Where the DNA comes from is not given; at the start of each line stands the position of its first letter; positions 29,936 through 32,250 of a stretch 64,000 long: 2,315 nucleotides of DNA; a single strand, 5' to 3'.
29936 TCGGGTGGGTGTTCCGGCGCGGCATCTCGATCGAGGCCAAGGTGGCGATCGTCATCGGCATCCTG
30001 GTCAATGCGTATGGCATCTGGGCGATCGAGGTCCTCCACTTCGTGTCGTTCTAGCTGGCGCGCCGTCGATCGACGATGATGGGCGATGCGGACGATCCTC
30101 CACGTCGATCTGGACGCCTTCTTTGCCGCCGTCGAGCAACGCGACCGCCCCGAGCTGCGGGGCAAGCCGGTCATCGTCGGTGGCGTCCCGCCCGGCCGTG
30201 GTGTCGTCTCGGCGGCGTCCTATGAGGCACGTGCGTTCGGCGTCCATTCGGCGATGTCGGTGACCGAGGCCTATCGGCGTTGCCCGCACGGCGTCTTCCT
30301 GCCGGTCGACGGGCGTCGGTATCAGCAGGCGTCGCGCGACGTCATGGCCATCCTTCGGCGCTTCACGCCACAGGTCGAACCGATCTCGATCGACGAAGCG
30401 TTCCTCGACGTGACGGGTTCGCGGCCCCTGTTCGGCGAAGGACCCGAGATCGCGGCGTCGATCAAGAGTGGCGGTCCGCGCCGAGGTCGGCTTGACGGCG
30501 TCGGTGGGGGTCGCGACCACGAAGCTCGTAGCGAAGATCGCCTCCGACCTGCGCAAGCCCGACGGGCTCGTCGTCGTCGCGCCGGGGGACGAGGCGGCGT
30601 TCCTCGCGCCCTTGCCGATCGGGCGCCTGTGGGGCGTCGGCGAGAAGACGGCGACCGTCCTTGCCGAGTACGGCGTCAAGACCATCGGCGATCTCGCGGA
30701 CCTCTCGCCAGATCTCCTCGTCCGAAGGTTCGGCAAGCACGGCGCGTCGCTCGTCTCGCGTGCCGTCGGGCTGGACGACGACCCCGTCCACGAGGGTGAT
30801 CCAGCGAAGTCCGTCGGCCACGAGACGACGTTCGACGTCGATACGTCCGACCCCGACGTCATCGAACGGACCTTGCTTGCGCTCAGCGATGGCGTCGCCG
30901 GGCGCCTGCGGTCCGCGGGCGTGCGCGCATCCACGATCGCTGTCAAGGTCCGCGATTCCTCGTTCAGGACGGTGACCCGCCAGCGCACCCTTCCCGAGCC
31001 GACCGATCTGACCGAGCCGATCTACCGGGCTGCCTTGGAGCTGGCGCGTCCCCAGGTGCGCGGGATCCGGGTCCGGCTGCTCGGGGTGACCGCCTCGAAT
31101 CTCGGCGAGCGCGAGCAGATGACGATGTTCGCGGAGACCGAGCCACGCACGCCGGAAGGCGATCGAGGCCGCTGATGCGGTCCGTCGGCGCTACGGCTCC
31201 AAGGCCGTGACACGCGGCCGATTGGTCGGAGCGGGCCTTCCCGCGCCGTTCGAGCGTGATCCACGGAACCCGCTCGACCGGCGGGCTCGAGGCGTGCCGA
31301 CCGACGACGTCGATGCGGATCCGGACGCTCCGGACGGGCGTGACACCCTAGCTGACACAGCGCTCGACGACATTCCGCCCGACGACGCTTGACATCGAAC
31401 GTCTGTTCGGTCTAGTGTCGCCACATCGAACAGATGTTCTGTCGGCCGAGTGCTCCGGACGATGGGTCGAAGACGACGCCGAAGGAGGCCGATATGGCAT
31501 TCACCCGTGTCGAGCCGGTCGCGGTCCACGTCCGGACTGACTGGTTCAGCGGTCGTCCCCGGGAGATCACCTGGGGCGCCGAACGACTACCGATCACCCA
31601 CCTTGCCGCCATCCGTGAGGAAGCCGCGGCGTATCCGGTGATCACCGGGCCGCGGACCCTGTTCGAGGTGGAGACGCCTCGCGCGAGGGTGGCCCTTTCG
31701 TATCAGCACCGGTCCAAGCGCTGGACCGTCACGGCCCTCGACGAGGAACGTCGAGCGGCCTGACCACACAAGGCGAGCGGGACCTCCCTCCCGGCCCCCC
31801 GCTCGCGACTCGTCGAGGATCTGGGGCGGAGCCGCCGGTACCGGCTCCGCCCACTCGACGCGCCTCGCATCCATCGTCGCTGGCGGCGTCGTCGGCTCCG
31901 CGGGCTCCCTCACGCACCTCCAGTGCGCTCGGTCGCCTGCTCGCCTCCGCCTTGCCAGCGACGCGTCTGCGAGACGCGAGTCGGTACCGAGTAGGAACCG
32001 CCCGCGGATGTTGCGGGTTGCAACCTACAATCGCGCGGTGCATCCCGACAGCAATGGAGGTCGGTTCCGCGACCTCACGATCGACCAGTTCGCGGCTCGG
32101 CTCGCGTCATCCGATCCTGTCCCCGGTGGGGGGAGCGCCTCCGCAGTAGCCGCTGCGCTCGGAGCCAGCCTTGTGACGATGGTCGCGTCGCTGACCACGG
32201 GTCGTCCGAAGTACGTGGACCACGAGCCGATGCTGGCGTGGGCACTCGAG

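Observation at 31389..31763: Unknown 89-aa gene behind a near-copy of the lexA promoter plus a second SOS box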

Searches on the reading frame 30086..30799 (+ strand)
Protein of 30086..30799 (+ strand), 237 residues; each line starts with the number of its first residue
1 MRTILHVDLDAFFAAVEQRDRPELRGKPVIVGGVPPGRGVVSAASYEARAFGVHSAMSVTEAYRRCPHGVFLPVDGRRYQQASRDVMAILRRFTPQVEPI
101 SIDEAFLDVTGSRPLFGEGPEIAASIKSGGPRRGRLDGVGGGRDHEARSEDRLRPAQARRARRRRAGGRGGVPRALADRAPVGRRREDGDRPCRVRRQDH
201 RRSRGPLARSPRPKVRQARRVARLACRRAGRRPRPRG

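Call 6: search_protein_families(library=pfam, proteins=[window:30086-30799:+], max_evalue=1)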
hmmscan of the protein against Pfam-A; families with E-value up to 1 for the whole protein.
window:30086-30799:+ (237 aa): 1 family
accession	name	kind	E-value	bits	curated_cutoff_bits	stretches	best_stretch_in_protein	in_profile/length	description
PF00817.25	IMS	-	5.6e-40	137.1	23.2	1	7-127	1-121/148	impB/mucB/samB family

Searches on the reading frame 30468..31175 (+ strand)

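Call 6: search_protein_families(library=pfam, proteins=[window:30468-31175:+], max_evalue=1)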
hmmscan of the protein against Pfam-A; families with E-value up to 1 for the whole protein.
window:30468-31175:+ (235 aa): 9 families
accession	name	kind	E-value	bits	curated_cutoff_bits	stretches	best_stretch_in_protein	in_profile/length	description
PF11799.13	IMS_C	-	1.1e-30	106.7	20.7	1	114-217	2-106/109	impB/mucB/samB family C-terminal domain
PF11798.14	IMS_HHH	-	2e-08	34.4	24.4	1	39-70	1-32/32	IMS family HHH motif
PF21999.2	IMS_HHH_1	-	8.8e-05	23.3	27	1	54-102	3-52/53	DNA polymerase-iota, thumb domain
PF00817.25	IMS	-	0.00014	22.3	23.2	1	3-27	124-148/148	impB/mucB/samB family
PF14520.12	HHH_5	-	0.00054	20.8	27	1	56-86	9-39/57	Helix-hairpin-helix domain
PF10391.15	DNA_pol_lambd_f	-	0.0042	17.3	29.8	1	54-78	6-30/51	Fingers domain of DNA polymerase lambda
PF14229.12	DUF4332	-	0.015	15.9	23.2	1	53-90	57-94/122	Domain of unknown function (DUF4332)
PF21704.3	POLH-Rev1_HhH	-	0.034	14.8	27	1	49-94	1-47/56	DNApol eta/Rev1, HhH motif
PF11731.14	Cdd1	-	0.29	11.8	25.5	1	54-92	11-49/86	Pathogenicity locus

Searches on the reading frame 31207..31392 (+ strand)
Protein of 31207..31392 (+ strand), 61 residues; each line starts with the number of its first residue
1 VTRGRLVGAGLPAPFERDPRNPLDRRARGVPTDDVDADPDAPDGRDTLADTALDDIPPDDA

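Call 6: search_protein_families(library=pfam, proteins=[window:31207-31392:+], max_evalue=1)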
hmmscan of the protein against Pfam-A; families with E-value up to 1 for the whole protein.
window:31207-31392:+ (61 aa): 0 families

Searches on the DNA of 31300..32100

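Call 61: search_rna_families(source=window, start=31300, end=32100, threshold=evalue, max_evalue=1)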
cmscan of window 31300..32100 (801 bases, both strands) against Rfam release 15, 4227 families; matches with E-value up to 1: 0.
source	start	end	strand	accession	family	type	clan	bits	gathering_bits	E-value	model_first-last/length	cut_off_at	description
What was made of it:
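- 31440..31465 (+): Conserved 5'-UTR motif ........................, possibly a weak hairpin. Role unknown. No Rfam match (call 61).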
